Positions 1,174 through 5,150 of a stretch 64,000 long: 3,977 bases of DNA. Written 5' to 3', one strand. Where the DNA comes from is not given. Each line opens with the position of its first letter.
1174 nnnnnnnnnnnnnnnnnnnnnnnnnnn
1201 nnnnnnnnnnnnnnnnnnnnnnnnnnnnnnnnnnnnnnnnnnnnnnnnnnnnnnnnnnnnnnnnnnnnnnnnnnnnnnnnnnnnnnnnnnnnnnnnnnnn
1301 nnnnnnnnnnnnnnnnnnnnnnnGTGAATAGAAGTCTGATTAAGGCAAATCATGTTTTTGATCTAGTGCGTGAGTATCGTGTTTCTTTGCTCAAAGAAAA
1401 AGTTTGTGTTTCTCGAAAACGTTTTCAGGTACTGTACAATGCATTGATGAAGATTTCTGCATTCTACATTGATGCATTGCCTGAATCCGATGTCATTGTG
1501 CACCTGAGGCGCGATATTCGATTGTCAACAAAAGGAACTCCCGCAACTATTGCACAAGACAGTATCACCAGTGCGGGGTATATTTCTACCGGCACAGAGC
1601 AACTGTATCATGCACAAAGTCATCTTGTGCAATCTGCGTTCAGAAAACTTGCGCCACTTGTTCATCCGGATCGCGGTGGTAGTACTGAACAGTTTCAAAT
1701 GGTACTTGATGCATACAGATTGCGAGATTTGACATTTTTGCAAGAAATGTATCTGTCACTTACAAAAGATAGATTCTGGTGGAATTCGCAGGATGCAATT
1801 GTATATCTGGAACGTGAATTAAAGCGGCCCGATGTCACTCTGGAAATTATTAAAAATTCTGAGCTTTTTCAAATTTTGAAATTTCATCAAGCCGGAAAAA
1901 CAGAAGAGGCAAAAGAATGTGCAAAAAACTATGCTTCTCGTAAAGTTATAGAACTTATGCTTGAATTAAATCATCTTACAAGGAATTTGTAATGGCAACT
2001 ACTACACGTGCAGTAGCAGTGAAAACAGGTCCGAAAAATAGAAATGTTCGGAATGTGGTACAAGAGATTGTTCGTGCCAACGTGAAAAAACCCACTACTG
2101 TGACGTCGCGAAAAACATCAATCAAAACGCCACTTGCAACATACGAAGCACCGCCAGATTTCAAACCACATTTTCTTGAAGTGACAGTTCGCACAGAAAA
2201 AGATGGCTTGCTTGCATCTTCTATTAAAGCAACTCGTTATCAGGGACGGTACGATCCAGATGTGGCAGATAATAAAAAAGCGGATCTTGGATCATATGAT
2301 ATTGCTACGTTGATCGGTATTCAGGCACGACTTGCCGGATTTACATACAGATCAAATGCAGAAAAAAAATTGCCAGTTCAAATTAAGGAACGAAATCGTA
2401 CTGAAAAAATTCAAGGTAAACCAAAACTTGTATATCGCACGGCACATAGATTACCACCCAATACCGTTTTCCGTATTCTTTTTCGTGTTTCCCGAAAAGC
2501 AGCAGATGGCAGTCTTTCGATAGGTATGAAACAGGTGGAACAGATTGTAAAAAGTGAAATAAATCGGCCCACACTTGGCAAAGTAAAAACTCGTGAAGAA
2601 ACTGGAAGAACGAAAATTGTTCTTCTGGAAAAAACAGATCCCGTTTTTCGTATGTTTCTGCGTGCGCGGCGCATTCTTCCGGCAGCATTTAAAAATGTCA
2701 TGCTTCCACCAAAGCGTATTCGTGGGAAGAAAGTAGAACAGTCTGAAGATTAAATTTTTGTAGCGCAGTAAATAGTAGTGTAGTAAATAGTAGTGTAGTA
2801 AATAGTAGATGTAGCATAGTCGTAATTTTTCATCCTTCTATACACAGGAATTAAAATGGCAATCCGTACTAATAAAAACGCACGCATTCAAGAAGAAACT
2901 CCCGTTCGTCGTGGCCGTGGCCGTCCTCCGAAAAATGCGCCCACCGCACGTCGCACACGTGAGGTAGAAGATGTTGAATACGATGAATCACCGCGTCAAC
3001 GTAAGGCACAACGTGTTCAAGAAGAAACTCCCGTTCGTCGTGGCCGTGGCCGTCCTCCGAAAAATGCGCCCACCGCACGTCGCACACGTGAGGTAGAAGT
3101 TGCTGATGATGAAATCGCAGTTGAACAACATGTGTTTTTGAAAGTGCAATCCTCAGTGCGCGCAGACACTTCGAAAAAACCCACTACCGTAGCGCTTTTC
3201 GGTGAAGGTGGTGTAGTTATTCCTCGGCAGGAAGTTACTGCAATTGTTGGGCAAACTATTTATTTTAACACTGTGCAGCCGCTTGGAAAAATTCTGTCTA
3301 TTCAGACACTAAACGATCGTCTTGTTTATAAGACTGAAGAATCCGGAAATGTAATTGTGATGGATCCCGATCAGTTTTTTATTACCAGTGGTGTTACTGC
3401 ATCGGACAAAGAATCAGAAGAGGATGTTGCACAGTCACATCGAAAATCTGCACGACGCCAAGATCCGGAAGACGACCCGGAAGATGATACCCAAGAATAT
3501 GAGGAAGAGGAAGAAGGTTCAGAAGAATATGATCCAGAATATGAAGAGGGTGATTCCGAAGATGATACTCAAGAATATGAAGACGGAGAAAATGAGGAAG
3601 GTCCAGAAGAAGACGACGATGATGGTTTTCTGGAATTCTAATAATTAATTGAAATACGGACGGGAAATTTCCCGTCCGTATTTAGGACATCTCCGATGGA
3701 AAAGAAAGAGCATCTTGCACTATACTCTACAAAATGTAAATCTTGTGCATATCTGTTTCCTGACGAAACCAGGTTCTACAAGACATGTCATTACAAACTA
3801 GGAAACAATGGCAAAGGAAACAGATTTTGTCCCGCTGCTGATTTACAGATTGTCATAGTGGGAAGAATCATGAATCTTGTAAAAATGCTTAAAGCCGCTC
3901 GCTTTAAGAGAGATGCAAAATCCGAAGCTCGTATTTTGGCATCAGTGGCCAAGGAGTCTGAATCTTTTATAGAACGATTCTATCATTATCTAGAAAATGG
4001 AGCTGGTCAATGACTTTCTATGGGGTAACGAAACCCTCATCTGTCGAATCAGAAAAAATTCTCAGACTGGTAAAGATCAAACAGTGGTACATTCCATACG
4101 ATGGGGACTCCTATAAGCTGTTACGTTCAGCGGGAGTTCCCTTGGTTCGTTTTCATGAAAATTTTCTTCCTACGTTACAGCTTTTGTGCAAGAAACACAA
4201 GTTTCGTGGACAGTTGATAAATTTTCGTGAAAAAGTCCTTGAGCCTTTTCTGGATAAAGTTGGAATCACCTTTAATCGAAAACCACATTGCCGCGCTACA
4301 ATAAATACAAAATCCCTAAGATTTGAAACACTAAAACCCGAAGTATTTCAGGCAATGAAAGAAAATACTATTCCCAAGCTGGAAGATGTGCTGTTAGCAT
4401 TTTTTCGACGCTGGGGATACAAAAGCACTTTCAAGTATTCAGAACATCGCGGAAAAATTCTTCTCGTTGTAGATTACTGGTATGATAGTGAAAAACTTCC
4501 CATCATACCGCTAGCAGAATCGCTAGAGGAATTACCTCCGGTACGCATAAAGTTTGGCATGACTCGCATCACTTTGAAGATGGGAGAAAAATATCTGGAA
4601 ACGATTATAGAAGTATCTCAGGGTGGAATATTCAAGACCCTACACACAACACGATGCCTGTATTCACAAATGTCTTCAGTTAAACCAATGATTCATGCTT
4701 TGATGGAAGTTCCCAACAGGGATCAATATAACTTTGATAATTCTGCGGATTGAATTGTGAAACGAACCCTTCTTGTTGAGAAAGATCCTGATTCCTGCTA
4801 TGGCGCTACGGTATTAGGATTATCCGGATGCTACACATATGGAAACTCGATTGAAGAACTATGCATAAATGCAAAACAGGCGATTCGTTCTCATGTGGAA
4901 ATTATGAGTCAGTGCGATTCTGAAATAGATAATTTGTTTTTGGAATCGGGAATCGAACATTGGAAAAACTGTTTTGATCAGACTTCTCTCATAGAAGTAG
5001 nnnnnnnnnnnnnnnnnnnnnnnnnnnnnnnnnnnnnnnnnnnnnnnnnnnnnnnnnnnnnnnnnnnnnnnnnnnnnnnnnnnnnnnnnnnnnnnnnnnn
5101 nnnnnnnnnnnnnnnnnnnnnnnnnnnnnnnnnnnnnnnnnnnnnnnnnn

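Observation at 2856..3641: Two phage AT-hook proteins with acidic tails (HMG-like architecture), one carrying a perfect 84-nt internal duplication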

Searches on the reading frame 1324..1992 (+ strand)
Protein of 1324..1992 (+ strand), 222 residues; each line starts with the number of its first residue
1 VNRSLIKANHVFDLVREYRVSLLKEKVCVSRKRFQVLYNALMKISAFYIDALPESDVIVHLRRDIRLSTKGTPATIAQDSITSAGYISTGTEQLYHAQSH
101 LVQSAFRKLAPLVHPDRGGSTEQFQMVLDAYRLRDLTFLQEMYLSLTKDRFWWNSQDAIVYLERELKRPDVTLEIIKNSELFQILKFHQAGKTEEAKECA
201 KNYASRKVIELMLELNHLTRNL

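Call 8: search_protein_families(library=pfam, proteins=[window:1324-1992:+], max_evalue=0.1)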
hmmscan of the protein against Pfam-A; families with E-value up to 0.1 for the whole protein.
window:1324-1992:+ (222 aa): 1 family
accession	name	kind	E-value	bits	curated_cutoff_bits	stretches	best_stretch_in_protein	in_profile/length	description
PF00226.36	DnaJ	-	0.00027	21.4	27.8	1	97-132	12-51/63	DnaJ domain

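Call 11: search_protein_families(library=phrogs, proteins=[window:1324-1992:+], max_evalue=0.01)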
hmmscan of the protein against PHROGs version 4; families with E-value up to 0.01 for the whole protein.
window:1324-1992:+ (222 aa): 2 families
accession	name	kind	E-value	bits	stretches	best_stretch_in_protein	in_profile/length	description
phrog_13942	-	unknown function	5.9e-05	23.5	1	103-132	33-62/336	-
phrog_9210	-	unknown function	0.003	18.2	1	97-130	161-195/204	-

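Call 117: search_protein_families(library=ncbifam, proteins=[window:1324-1992:+], max_evalue=0.01)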
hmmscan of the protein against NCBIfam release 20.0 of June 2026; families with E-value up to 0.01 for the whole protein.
window:1324-1992:+ (222 aa): 0 families

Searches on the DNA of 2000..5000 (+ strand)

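Call 5: search_dna_similar(query=window:2000-5000:+, collection=phages, mode=near)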
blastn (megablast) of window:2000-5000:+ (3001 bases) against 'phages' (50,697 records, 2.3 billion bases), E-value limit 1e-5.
No match.

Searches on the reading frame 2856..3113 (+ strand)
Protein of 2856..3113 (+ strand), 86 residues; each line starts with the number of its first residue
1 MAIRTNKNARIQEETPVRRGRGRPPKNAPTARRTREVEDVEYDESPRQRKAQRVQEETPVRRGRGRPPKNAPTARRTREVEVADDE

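Call 95: search_protein_families(library=pfam, proteins=[window:2856-3113:+], max_evalue=1)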
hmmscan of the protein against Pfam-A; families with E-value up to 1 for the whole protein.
seq(86 aa): 1 family
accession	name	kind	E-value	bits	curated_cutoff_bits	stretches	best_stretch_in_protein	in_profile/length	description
PF02178.24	AT_hook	-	0.0054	16.9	17.4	2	19-29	2-12/13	AT hook motif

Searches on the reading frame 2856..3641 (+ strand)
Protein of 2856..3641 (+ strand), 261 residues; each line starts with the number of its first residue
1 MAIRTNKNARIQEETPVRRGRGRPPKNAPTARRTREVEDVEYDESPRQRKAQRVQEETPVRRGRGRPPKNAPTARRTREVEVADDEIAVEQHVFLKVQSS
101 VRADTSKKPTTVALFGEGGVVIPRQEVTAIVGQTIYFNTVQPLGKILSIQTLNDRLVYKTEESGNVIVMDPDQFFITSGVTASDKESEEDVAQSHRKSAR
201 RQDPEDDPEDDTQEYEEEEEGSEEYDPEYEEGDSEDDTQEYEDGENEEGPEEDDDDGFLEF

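Call 8: search_protein_families(library=pfam, proteins=[window:2856-3641:+], max_evalue=0.1)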
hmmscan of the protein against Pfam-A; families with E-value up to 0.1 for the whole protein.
window:2856-3641:+ (261 aa): 1 family
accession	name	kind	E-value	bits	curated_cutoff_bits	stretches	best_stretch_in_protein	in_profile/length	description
PF02178.24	AT_hook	-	0.0059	16.8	17.4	0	19-29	2-12/13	AT hook motif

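Call 9: search_dna_similar(query=window:2856-3641:+, collection=phages, mode=protein, max_evalue=0.001, max_rows=40)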
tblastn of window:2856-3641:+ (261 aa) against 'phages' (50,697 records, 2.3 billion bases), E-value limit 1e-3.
Records with a match: 6; places in all: 6; records where one place covers at least 80% of the query: 0.
Best place of each record, by identity: <60% 6.
By first word of the organism name: Burkholderia 4; Ralstonia 2.
By host as written in the record: Burkholderia cenocepacia 4; - 2.
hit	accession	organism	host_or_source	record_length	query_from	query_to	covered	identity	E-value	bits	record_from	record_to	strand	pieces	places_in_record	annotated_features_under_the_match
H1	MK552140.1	Burkholderia phage BcepSaruman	Burkholderia cenocepacia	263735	92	181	34%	37.0%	1e-7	58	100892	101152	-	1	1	hypothetical protein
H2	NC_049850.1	Burkholderia phage BcepSaruman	Burkholderia cenocepacia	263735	92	181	34%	37.0%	1e-7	58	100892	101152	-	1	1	hypothetical protein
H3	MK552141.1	Burkholderia phage BcepSauron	Burkholderia cenocepacia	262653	92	181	34%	35.9%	5e-7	56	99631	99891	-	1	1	hypothetical protein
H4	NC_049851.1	Burkholderia phage BcepSauron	Burkholderia cenocepacia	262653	92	181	34%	35.9%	5e-7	56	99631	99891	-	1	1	hypothetical protein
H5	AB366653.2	Ralstonia phage phiRSL1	-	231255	108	178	27%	45.1%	2e-8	61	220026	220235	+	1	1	hypothetical protein (x2)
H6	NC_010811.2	Ralstonia phage phiRSL1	-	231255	108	178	27%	45.1%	2e-8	61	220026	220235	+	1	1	hypothetical protein (x2)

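Call 11: search_protein_families(library=phrogs, proteins=[window:2856-3641:+], max_evalue=0.01)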
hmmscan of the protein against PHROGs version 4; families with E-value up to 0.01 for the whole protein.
window:2856-3641:+ (261 aa): 0 families

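Call 12: get_annotated_region(hit=H6, flank=7000)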
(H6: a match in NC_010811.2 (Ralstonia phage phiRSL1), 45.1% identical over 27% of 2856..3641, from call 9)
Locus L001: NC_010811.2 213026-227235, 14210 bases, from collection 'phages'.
description: Ralstonia phage RSL1, complete genome.
organism: Ralstonia phage phiRSL1 (NCBI taxid 1980924)
taxonomy: Viruses; Duplodnaviria; Heunggongvirae; Uroviricota; Caudoviricetes; Mieseafarmvirus; Mieseafarmvirus RSL1
host: -; source: -; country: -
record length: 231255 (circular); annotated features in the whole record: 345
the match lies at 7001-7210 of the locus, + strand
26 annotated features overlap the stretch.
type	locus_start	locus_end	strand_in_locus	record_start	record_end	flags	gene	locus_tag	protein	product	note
CDS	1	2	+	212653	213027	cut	-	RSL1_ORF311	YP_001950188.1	hypothetical protein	ORF311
CDS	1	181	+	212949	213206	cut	-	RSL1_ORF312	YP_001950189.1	hypothetical protein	ORF312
CDS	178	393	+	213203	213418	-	-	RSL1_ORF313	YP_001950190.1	hypothetical protein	ORF313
CDS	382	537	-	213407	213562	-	-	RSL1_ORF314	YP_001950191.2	hypothetical protein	ORF314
CDS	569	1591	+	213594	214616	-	-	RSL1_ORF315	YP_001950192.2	toxin-antitoxin system HicB-like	ORF315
CDS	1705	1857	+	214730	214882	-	-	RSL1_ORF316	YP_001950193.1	hypothetical protein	ORF316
CDS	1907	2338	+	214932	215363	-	-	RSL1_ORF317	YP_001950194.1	hypothetical protein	ORF317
CDS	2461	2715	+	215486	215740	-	-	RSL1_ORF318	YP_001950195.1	hypothetical protein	ORF318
CDS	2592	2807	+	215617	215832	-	-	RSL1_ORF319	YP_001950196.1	portal protein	ORF319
CDS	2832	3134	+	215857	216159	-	-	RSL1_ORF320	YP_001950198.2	hypothetical protein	ORF320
CDS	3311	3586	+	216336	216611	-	-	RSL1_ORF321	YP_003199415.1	hypothetical protein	ORF321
CDS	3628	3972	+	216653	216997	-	-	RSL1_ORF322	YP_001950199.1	hypothetical protein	ORF322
CDS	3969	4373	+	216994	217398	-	-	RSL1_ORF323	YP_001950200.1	hypothetical protein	ORF323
CDS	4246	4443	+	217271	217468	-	-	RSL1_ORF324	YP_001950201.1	hypothetical protein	ORF324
CDS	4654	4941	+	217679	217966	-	-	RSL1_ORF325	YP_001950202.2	hypothetical protein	ORF325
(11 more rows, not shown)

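Call 13: get_annotated_region(hit=H2, flank=7000)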
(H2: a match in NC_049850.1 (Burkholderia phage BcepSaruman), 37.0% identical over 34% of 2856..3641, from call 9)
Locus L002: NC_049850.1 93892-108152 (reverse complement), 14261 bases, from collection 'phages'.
description: Burkholderia phage BcepSaruman, complete genome.
organism: Burkholderia phage BcepSaruman (NCBI taxid 2530032)
taxonomy: Viruses; Duplodnaviria; Heunggongvirae; Uroviricota; Caudoviricetes; Sarumanvirus; Sarumanvirus bcepsaruman
host: Burkholderia cenocepacia; source: soil; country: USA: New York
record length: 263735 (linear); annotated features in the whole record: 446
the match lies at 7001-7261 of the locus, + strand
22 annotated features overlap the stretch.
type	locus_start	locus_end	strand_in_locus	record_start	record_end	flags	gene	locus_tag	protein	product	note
CDS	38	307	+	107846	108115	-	-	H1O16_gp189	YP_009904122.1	hypothetical protein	-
CDS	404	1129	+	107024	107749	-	-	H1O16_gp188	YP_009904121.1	hypothetical protein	-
CDS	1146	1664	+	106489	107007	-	-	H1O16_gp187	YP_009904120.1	nucleotide kinase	-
CDS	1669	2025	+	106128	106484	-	-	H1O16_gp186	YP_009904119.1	hypothetical protein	-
CDS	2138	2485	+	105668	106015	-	-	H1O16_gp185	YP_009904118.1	hypothetical protein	-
CDS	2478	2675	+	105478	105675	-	-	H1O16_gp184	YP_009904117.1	hypothetical protein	-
CDS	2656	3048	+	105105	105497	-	-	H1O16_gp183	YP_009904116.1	hypothetical protein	-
CDS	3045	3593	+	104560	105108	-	-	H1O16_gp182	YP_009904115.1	hypothetical protein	-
CDS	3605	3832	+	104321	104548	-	-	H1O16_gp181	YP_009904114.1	hypothetical protein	-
CDS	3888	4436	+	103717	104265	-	-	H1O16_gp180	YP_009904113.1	hypothetical protein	-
CDS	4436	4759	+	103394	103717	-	-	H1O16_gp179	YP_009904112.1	hypothetical protein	-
CDS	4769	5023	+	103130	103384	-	-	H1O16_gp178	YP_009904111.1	hypothetical protein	-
CDS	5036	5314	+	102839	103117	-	-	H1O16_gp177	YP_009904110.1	hypothetical protein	-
CDS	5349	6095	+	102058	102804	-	-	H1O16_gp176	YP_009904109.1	hypothetical protein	-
CDS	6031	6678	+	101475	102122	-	-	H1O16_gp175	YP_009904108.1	hypothetical protein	-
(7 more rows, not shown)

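Call 42: find_encoding_contigs(protein=window:2856-3641:+, flank=10000, max_places=6)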
Protein window:2856-3641:+ (261 aa): no gene with exactly this product is on record in the collection.

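Call 45: find_related_loci(query=window:2856-3641:+, collection=viral_contigs, flank=6000)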
Query window:2856-3641:+ (261 aa) in viral_contigs; peptide patterns used: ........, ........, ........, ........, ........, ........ (x = any residue, [..] = any of these).
21 stretches matched a pattern, but none encodes a relative of the query by tblastn (E <= 1e-3).

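Call 83: find_related_loci(query=window:2856-3641:+, collection=metagenome_contigs, flank=3000)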
Query window:2856-3641:+ (261 aa) in metagenome_contigs; peptide patterns used: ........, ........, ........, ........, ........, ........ (x = any residue, [..] = any of these).
599 stretches matched a pattern, but none encodes a relative of the query by tblastn (E <= 1e-3).

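Call 117: search_protein_families(library=ncbifam, proteins=[window:2856-3641:+], max_evalue=0.01)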
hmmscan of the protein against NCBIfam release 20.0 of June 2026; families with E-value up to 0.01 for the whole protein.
window:2856-3641:+ (261 aa): 0 families
